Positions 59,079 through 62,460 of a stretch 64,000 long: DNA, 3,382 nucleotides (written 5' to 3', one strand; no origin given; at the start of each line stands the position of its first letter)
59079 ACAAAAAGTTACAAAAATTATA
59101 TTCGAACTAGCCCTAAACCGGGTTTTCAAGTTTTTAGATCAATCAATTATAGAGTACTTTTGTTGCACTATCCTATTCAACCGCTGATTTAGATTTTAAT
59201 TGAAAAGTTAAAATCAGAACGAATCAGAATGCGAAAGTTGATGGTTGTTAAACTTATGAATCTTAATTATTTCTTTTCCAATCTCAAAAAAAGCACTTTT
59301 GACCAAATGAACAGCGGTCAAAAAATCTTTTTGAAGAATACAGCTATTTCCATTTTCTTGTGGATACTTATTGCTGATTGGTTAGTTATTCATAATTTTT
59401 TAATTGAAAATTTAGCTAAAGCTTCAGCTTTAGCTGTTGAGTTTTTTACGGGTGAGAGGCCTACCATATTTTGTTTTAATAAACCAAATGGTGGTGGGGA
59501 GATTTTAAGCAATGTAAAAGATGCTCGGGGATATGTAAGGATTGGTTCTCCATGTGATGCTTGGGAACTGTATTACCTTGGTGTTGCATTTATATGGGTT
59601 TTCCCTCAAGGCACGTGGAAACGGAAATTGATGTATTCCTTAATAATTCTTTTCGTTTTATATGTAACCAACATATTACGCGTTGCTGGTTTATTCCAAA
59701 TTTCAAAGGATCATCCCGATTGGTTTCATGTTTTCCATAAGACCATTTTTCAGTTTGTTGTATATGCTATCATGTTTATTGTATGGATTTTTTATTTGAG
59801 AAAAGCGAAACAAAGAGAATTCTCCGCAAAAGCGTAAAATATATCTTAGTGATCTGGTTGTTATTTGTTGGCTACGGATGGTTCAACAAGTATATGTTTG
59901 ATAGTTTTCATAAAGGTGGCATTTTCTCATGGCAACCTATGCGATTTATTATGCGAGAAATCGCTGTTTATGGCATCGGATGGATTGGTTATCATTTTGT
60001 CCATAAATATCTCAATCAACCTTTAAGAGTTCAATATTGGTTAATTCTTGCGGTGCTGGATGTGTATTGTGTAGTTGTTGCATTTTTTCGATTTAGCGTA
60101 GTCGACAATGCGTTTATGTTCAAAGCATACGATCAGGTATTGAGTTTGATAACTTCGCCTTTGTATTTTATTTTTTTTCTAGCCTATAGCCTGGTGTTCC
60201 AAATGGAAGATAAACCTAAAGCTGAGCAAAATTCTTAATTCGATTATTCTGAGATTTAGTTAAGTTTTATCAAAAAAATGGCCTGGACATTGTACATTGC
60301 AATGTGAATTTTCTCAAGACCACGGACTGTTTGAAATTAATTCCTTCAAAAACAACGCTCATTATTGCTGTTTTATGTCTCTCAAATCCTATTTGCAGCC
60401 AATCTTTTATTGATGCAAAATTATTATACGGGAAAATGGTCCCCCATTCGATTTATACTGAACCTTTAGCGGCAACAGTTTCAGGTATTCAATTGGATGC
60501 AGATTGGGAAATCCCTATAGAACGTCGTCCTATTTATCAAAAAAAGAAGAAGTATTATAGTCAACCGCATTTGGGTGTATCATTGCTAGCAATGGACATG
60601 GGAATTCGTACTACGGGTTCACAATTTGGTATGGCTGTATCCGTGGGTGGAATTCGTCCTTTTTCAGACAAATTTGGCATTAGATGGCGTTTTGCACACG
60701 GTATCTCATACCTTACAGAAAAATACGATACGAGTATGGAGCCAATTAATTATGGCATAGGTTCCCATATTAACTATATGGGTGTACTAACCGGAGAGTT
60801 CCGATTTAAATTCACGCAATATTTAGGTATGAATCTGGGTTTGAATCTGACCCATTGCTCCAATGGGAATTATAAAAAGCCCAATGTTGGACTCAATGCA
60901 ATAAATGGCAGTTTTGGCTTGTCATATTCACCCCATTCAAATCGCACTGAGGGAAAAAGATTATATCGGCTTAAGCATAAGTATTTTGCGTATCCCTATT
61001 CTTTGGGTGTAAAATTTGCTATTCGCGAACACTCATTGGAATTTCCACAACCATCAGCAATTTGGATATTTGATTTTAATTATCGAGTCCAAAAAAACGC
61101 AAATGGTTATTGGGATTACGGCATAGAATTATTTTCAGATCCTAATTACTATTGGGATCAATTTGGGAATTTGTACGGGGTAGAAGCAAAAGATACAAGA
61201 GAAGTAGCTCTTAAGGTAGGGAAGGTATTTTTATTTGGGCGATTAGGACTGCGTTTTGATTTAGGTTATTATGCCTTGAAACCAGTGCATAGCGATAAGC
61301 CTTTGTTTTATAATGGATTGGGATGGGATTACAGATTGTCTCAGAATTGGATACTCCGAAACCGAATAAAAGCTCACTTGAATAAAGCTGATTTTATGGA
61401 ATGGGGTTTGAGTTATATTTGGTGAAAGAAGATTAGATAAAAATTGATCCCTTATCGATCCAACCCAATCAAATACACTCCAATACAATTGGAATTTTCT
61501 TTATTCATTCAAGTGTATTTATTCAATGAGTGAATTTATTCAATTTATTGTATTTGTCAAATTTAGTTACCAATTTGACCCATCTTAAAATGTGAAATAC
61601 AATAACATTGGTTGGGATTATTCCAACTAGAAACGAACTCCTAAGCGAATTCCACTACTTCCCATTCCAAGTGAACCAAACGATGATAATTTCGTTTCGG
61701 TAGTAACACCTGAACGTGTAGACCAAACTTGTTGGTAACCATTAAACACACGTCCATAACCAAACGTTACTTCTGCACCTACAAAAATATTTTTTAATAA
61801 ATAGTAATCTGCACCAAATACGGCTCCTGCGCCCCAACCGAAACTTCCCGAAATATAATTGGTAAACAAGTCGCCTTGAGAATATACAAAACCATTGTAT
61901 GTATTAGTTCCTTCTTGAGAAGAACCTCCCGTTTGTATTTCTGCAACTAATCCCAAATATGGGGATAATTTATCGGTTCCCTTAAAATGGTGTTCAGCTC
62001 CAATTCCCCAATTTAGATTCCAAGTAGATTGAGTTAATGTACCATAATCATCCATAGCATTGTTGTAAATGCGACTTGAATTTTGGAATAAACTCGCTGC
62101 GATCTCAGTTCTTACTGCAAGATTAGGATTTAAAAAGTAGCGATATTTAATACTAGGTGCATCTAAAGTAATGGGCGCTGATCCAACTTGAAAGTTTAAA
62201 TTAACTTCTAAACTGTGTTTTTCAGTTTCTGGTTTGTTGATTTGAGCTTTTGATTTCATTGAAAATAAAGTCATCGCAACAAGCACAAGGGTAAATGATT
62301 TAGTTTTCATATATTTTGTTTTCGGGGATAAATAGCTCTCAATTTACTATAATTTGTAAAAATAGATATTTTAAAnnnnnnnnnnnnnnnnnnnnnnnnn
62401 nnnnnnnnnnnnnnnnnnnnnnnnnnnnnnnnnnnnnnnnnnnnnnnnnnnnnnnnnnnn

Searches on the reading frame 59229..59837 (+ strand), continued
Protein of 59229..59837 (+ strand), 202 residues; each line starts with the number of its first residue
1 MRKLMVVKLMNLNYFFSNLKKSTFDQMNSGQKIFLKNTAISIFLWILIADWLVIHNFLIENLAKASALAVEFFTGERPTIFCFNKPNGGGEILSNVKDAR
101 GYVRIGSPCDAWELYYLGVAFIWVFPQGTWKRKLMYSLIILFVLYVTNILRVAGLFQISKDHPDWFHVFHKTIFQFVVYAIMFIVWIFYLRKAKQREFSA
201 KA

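Call 51: find_encoding_contigs(protein=P0014, flank=10000, max_places=2)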
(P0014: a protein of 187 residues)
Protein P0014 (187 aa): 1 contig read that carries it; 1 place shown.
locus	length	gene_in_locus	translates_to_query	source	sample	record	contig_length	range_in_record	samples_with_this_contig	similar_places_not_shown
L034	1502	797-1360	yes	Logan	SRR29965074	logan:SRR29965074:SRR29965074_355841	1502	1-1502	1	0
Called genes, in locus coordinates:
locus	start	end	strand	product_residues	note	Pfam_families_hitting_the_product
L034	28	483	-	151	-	-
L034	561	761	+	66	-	-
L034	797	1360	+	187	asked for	PF09721:Exosortase_EpsH (weak)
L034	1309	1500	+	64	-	?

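Call 52: find_encoding_contigs(protein=P0017, flank=10000, max_places=2)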
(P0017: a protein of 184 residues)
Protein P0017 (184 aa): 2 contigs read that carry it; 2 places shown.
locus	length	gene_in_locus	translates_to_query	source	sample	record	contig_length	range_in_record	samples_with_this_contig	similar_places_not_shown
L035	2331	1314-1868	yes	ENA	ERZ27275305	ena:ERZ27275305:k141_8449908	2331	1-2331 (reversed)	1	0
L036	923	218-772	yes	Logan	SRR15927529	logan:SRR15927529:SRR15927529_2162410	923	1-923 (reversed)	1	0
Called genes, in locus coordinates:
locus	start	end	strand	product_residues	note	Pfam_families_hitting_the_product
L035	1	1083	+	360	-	?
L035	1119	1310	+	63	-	-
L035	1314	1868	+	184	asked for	-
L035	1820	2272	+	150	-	-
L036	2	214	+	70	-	?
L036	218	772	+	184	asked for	-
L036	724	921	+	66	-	?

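Call 53: find_encoding_contigs(protein=P0021, flank=10000, max_places=2)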
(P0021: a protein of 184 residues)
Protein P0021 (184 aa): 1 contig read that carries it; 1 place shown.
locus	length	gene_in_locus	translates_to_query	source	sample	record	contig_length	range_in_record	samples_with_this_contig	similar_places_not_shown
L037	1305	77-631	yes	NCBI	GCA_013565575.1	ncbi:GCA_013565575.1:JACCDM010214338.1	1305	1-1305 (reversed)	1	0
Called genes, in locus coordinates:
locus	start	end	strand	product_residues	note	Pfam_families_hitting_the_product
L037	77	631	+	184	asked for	-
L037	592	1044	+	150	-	-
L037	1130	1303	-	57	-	?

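Call 77: search_protein_families(library=ncbifam, proteins=[L022:4005-4247:+], max_evalue=0.01)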
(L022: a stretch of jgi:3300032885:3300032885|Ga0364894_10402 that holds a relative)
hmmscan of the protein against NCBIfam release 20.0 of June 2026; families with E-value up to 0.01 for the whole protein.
L022:4005-4247:+ (80 aa): 1 family
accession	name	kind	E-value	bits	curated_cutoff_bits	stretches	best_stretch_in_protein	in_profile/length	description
NF046080.1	PID_CTERM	domain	3.9e-12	45.7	26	1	46-67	2-23/25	PID-CTERM protein-sorting domain-containing protein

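Call 90: search_solved_structures(query=A2, max_evalue=1)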
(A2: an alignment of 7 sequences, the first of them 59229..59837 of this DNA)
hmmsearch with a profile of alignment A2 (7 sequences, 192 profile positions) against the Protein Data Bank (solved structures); distinct sequences matched with E-value up to 1: 0.
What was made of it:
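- Tried and rejected: PDB sequence searches with the exosortase profile found no solved relative (call 90).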

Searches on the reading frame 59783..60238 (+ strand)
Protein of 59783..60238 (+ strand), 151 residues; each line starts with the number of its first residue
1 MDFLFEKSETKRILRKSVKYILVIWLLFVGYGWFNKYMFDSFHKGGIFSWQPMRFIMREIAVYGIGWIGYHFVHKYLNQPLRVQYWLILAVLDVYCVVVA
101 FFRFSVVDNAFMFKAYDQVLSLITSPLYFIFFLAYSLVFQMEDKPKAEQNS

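Call 5: search_protein_families(library=ncbifam, proteins=[window:59783-60238:+], max_evalue=1)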
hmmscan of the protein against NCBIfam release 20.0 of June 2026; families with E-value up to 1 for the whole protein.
window:59783-60238:+ (151 aa): 0 families

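Call 6: search_protein_families(library=pfam, proteins=[window:59783-60238:+], max_evalue=1)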
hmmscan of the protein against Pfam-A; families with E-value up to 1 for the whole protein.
window:59783-60238:+ (151 aa): 0 families
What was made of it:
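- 59783..60238 (+): 151-aa polytopic membrane partner that overlaps the exosortase gene by 55 nt. No Pfam or NCBIfam family (calls 5, 6).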

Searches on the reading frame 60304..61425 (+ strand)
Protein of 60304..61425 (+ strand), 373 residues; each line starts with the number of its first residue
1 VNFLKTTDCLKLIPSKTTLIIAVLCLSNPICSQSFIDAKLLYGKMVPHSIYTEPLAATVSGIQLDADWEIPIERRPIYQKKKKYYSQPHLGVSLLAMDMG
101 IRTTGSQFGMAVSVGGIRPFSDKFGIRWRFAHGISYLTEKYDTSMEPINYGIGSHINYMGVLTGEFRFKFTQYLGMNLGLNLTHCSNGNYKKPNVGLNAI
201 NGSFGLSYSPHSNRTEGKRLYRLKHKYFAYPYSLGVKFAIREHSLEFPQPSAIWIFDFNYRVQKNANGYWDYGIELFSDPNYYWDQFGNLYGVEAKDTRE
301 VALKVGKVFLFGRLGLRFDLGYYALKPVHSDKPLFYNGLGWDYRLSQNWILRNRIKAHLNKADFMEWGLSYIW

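Call 33: search_protein_families(library=ncbifam, proteins=[window:60304-61425:+], max_evalue=1)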
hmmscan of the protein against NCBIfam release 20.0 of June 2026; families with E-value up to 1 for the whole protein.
window:60304-61425:+ (373 aa): 0 families

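Call 84: search_protein_families(library=pfam, proteins=[window:60304-61425:+], max_evalue=0.01)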
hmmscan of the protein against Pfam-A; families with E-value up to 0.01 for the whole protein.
window:60304-61425:+ (373 aa): 1 family
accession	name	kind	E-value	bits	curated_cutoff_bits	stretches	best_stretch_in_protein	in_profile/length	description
PF09411.16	PagL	-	1.3e-07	32.3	23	1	80-206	14-135/136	Lipid A 3-O-deacylase (PagL)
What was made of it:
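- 60304..61425 (+): 373-aa PagL-domain outer-membrane protein. It is the last gene of the conserved exosortase cluster; its role is unknown. PF09411 32.3 bits, gathering cutoff 23 (call 84).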

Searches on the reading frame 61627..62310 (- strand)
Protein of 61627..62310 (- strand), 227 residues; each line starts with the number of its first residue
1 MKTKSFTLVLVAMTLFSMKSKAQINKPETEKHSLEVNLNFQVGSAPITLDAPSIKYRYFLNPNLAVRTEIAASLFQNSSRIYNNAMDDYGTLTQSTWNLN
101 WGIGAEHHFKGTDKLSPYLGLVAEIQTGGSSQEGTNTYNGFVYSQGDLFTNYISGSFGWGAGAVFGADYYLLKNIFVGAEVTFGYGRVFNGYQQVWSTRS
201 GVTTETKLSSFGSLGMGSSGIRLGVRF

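Call 84: search_protein_families(library=pfam, proteins=[window:61627-62310:-], max_evalue=0.01)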
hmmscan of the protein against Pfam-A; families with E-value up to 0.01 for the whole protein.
window:61627-62310:- (227 aa): 1 family
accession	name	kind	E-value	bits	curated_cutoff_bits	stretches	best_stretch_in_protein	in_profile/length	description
PF03922.20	OmpW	-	0.0056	17.1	24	0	26-181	15-158/195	OmpW family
